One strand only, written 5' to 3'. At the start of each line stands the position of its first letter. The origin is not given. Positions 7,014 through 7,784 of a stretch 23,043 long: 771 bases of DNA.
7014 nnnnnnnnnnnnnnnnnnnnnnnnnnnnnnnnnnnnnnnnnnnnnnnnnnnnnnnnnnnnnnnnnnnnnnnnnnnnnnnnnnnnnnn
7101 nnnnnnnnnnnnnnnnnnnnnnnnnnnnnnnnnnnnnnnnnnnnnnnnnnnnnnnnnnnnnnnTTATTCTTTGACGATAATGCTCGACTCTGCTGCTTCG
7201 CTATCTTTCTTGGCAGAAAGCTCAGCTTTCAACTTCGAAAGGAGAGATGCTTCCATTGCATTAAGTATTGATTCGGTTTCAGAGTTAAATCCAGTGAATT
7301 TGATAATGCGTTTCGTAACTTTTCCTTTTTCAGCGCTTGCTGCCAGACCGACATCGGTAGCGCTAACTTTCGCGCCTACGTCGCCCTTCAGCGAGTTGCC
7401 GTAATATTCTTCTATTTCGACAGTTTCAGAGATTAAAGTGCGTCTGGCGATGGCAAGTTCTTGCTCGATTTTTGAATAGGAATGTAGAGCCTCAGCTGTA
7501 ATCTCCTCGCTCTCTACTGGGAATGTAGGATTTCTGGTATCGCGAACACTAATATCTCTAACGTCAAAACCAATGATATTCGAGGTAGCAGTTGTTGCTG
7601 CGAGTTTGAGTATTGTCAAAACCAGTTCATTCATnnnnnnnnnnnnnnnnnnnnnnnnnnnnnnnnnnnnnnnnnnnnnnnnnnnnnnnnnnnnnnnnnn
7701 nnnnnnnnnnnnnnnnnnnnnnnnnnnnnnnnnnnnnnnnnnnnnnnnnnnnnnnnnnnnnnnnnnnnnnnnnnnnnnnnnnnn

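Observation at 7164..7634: Opposite-strand 156-aa gene between lysis and packaging modules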

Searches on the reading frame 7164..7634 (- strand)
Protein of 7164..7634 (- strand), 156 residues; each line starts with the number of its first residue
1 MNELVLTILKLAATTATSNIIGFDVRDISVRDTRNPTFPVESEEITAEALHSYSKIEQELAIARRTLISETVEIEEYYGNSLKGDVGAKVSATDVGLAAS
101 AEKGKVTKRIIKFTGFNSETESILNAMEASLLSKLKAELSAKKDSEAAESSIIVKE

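Call 4: search_protein_families(library=pfam, proteins=[window:7164-7634:-], max_evalue=0.1)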
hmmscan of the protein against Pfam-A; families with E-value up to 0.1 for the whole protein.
window:7164-7634:- (156 aa): 0 families

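Call 5: search_protein_families(library=phrogs, proteins=[window:7164-7634:-], max_evalue=0.1)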
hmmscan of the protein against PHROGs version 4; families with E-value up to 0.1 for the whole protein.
window:7164-7634:- (156 aa): 2 families
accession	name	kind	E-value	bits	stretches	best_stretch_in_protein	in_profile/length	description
phrog_15296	-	unknown function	0.041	15.1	0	112-143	20-50/52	-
phrog_23279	-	unknown function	0.095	13.5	0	48-108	89-148/164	-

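Call 7: search_dna_similar(query=window:7164-7634:-, collection=phages, mode=protein, max_rows=30, max_evalue=0.01)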
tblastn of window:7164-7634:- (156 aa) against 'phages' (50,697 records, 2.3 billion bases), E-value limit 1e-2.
No match.

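Call 13: find_homologous_proteins(query=window:7164-7634:-, max_evalue=0.01)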
Query window:7164-7634:- (156 aa): 36 proteins with E <= 0.01 among 197 candidates.
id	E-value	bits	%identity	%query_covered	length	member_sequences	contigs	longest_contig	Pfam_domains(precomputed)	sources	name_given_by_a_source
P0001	4.9e-86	303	99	100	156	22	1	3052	-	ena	-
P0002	1.1e-84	299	98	100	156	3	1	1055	-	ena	-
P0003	8.0e-78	277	90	100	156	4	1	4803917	-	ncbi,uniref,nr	ncbi:hypothetical protein APT61_12365 [Leclercia adecarboxylata]|uniref:hypothetical protein n=1 Tax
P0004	1.7e-77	276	88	100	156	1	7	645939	-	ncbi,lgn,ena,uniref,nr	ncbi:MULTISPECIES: hypothetical protein [Enterobacter cloacae complex]|uniref:hypothetical protein n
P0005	3.1e-77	275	88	100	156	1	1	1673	-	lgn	-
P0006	5.1e-76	271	88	100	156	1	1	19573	-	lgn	-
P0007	1.9e-73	263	85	100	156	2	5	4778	-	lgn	-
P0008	3.8e-73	262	87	100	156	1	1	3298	-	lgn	-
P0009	2.9e-67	243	83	100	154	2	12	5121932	-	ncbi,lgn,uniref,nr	ncbi:hypothetical protein [Citrobacter freundii]|uniref:hypothetical protein n=1 Tax=Citrobacter fre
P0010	3.4e-56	207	98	68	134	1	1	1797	-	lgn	-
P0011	9.9e-51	189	65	100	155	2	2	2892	-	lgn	-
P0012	2.1e-50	188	66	97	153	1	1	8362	-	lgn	-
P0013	6.9e-49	183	66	94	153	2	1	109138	-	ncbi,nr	ncbi:TPA: hypothetical protein QHZ98_003810 [Klebsiella oxytoca]|nr:hypothetical protein [Klebsiella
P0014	7.0e-49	183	66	90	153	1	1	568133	-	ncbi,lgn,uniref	ncbi:hypothetical protein [Pectobacterium polaris]|uniref:hypothetical protein n=1 Tax=Pectobacteriu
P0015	1.1e-48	183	63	97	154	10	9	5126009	-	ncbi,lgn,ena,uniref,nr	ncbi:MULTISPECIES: hypothetical protein [Klebsiella pneumoniae complex]|uniref:hypothetical protein 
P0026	1.3e-36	143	57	78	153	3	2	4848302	-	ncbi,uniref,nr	ncbi:hypothetical protein [Yersinia intermedia]|uniref:hypothetical protein n=1 Tax=Yersinia interme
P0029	1.2e-31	127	59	72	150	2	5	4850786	-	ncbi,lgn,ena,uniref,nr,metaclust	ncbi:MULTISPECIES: hypothetical protein [Enterobacter]|uniref:hypothetical protein n=1 Tax=Enterobac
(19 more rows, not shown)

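Call 14: search_protein_families(library=padloc, proteins=[window:7164-7634:-], max_evalue=1)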
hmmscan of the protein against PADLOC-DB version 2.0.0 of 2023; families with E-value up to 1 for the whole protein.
window:7164-7634:- (156 aa): 0 families

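Call 15: search_protein_families(library=ncbifam, proteins=[window:7164-7634:-], max_evalue=1)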
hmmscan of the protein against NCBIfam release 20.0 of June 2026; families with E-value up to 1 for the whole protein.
window:7164-7634:- (156 aa): 0 families

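Call 20: find_encoding_contigs(protein=P0015, flank=6000, max_places=4)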
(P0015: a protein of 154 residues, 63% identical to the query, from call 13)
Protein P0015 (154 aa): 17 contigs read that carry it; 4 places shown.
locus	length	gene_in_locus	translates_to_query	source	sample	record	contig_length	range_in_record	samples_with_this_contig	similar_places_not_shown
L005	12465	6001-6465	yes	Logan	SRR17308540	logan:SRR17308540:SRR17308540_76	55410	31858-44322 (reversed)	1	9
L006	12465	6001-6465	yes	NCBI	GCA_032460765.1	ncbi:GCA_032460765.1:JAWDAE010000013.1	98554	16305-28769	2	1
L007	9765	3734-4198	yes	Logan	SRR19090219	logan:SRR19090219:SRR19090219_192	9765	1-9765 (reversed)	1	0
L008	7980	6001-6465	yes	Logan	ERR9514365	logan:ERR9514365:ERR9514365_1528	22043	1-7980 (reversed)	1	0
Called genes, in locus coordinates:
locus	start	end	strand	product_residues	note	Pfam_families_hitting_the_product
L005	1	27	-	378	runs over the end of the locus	-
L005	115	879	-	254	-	PF20356:DUF6651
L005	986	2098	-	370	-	PF04233:Phage_Mu_F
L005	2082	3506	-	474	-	PF13264:DUF4055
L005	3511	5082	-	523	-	-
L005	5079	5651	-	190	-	PF03592:Terminase_2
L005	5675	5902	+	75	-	-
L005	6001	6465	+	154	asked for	-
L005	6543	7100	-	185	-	-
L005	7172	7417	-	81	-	PF10834:DUF2560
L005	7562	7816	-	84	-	-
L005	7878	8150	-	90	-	PF03245:Phage_lysis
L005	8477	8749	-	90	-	-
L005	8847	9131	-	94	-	PF24729:Acb2_Tad1_hairpin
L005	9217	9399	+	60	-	-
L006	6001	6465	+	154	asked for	-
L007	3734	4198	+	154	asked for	-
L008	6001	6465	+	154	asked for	-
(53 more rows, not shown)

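Call 21: find_encoding_contigs(protein=P0029, flank=6000, max_places=3)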
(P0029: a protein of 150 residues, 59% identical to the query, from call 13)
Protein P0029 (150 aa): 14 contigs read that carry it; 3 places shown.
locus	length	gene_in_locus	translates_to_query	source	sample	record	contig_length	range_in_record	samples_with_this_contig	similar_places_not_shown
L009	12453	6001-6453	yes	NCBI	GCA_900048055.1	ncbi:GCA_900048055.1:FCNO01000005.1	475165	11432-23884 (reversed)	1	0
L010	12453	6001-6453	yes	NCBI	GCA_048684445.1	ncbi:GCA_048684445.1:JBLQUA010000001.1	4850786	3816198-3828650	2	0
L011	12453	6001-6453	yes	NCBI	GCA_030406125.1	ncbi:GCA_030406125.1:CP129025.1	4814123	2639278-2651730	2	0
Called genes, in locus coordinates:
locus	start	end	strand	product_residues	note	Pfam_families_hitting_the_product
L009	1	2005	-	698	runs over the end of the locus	-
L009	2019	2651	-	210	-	-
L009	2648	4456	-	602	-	-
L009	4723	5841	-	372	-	PF00817:IMS, PF11799:IMS_C, PF13438:DUF4113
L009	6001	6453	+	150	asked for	-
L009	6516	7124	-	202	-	PF10386:DUF2441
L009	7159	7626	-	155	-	PF03245:Phage_lysis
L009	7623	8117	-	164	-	PF00959:Phage_lysozyme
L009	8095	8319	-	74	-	PF04971:Phage_holin_2_1, PF16080:Phage_holin_2_3 (weak)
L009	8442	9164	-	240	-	-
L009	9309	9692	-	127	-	PF03589:Antiterm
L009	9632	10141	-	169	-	PF03589:Antiterm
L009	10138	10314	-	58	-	PF05866:RusA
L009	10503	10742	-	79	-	-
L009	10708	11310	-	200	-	PF07105:DUF1367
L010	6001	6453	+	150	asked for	-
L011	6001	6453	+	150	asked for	-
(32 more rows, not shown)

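Call 22: find_encoding_contigs(protein=P0026, flank=6000, max_places=2)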
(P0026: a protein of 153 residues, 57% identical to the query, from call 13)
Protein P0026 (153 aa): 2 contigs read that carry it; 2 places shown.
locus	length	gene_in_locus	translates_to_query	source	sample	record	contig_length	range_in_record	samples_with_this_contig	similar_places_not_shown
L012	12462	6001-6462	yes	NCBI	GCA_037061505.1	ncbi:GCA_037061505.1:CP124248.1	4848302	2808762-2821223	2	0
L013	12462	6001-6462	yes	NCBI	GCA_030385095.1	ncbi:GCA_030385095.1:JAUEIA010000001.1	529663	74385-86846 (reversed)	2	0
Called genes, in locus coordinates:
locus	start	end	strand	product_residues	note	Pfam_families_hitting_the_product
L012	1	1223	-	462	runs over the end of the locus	PF13264:DUF4055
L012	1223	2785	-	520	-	-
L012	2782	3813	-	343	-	PF03592:Terminase_2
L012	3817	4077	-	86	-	-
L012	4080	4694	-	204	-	PF25680:Mom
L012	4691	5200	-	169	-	PF02195:ParB_N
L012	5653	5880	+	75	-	-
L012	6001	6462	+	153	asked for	-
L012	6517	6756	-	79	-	PF04448:DUF551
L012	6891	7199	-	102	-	PF23793:LysC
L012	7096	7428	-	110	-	PF10828:DUF2570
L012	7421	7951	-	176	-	PF00959:Phage_lysozyme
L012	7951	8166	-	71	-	PF04971:Phage_holin_2_1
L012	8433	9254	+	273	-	-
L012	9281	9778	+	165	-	PF13273:DUF4064 (weak)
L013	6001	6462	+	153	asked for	-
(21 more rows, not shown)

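Call 23: predict_structure(alignment_id=A1)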
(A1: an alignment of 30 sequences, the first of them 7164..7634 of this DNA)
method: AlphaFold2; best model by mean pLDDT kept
length: 156 residues; sequences in the alignment: 30
mean_pLDDT: 54.4   pTM: 0.24
mean pLDDT of the five models: 54.4, 54.0, 53.5, 53.0, 49.0
residues with pLDDT >= 90: 0; 70-90: 31; 50-70: 61; < 50: 64
segments of 3 or more residues with pLDDT < 50: 16-41, 81-91, 93-103, 146-156
pLDDT, mean of each block of 10 residues (from residue 1): 53 47 38 39 65 80 64 55 46 43 50 58 68 72 49 37
secondary structure, 60 per line:
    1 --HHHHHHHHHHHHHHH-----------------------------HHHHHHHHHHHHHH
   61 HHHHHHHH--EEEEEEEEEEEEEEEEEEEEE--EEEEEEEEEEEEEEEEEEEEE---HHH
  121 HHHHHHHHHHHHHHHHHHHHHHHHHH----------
elements in order: H3-17 H47-68 E71-91 E94-114 H118-146

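Call 27: search_protein_representatives(alignment_id=A1)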
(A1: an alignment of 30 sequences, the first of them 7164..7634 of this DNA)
Query: 30 sequences, 152 profile positions. Proteins with E-value up to 0.001 (for the whole library): 305; up to 1e-10: 253; up to 1e-30: 9. The best 150 are listed.
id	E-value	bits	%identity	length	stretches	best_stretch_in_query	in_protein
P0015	7.8e-63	227.2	-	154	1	1-148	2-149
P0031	5.4e-50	185.5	-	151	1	1-145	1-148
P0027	8.3e-42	158.9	-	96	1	56-147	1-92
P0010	1.7e-37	144.9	-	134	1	1-102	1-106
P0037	6.3e-33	130.1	-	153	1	9-121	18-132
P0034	1.0e-32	129.4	-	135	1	3-117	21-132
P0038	4.3e-31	124.1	-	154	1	21-123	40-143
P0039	5.6e-31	123.7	-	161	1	13-133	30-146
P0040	1.0e-30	122.9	-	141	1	9-127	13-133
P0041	3.4e-30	121.2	-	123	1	22-113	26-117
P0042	3.3e-29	118.0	-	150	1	13-117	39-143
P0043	5.6e-29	117.2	-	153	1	15-121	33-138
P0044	1.5e-28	115.9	-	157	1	1-137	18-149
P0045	1.9e-28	115.5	-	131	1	17-122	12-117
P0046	2.5e-28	115.1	-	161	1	12-116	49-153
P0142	1.2e-20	90.2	-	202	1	20-114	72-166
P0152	3.7e-20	88.6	-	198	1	8-115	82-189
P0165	1.2e-19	86.9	-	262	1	22-113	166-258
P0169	2.1e-19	86.2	-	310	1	6-112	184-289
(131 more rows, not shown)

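Call 30: search_protein_families(library=pfam, alignment_id=A2, max_evalue=0.01)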
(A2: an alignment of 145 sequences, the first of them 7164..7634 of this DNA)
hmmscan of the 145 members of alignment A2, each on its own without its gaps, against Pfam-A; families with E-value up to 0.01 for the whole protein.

A. member 1, window:7164-7634:- (156 aa): 0 families

B. families by the number of members that match (of 145 scanned): 9 families
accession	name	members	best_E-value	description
PF13676.11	TIR_2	1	3.9e-24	TIR domain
PF08937.16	ThsB_TIR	1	3.1e-09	Thoeris protein ThsB, TIR-like domain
PF01582.25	TIR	1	1.1e-06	TIR domain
PF21408.2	MTR4-like_stalk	1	0.0012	Exosome RNA helicase MTR4-like, stalk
PF18882.5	DUF5647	1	0.0018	Family of unknown function (DUF5647)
PF07246.16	Phlebovirus_NSM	1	0.0063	Phlebovirus nonstructural protein NS-M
PF00459.30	Inositol_P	1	0.0063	Inositol monophosphatase family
PF22351.2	TraH_VirB8-like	1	0.0094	TraH VirB8-like domain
PF09753.14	Use1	1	0.0096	Membrane fusion protein Use1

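Call 31: search_solved_structures(query=A2, max_evalue=1, show_alignments=2)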
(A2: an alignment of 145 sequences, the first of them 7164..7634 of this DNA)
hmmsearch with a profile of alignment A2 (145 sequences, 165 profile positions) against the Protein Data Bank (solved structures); distinct sequences matched with E-value up to 1: 0.

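Call 34: search_protein_families(library=pfam, proteins=[P0165, P0169, P0142, P0152], max_evalue=0.01)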
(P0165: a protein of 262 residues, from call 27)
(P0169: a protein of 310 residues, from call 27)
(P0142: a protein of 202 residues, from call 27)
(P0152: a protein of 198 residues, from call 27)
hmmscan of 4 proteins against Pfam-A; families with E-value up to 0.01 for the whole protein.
P0165 (262 aa): 1 family
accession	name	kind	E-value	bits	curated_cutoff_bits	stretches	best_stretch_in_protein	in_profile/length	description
PF18882.5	DUF5647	-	0.0018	18.5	27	1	11-73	6-68/79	Family of unknown function (DUF5647)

P0169 (310 aa): 3 families
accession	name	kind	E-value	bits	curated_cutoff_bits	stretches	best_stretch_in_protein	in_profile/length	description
PF13676.11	TIR_2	-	3.9e-24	85.9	28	1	4-110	1-108/122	TIR domain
PF08937.16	ThsB_TIR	-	3.1e-09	37.6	21.2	1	5-92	1-98/100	Thoeris protein ThsB, TIR-like domain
PF01582.25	TIR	-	1.1e-06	29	21.3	1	4-89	4-96/179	TIR domain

P0142 (202 aa): 0 families

P0152 (198 aa): 0 families

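Call 37: predict_structure(alignment_id=A2)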
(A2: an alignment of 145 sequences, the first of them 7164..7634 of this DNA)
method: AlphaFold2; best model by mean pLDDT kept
length: 156 residues; sequences in the alignment: 145
mean_pLDDT: 75.1   pTM: 0.51
mean pLDDT of the five models: 75.1, 75.0, 75.0, 73.3, 69.0
residues with pLDDT >= 90: 70; 70-90: 25; 50-70: 23; < 50: 38
segments of 3 or more residues with pLDDT < 50: 18-34, 82-91, 93-101
pLDDT, mean of each block of 10 residues (from residue 1): 73 55 45 49 82 96 97 88 43 43 73 97 97 97 90 75
secondary structure, 60 per line:
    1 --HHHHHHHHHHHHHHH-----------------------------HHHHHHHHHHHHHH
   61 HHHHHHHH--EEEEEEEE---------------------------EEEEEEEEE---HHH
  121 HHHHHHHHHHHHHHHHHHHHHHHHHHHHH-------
elements in order: H3-17 H47-68 E71-78 E106-114 H118-149

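Call 40: find_encoding_contigs(protein=P0169, flank=6000, max_places=3)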
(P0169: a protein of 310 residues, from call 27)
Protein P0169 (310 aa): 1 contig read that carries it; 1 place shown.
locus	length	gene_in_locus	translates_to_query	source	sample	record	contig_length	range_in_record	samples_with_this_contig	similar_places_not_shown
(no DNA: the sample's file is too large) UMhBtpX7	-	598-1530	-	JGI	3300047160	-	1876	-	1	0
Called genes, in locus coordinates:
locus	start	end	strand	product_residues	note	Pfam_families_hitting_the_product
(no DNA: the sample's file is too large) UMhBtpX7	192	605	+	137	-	PF13676:TIR_2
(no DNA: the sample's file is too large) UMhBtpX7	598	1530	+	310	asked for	PF01582:TIR (weak), PF08937:ThsB_TIR, PF13676:TIR_2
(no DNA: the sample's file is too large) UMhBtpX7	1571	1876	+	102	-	?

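Call 41: find_encoding_contigs(protein=P0039, flank=6000, max_places=3)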
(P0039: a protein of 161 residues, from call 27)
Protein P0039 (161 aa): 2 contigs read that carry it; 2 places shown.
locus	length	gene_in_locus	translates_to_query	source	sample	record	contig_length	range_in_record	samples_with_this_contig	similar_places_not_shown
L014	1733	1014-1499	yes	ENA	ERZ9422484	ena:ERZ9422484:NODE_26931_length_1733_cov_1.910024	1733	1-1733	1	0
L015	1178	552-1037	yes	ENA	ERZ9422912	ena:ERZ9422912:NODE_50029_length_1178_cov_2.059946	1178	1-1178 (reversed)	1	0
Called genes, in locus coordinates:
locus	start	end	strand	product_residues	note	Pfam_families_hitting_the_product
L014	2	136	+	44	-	?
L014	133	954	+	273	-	-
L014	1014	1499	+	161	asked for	-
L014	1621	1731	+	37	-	?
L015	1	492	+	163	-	?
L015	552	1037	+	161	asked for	-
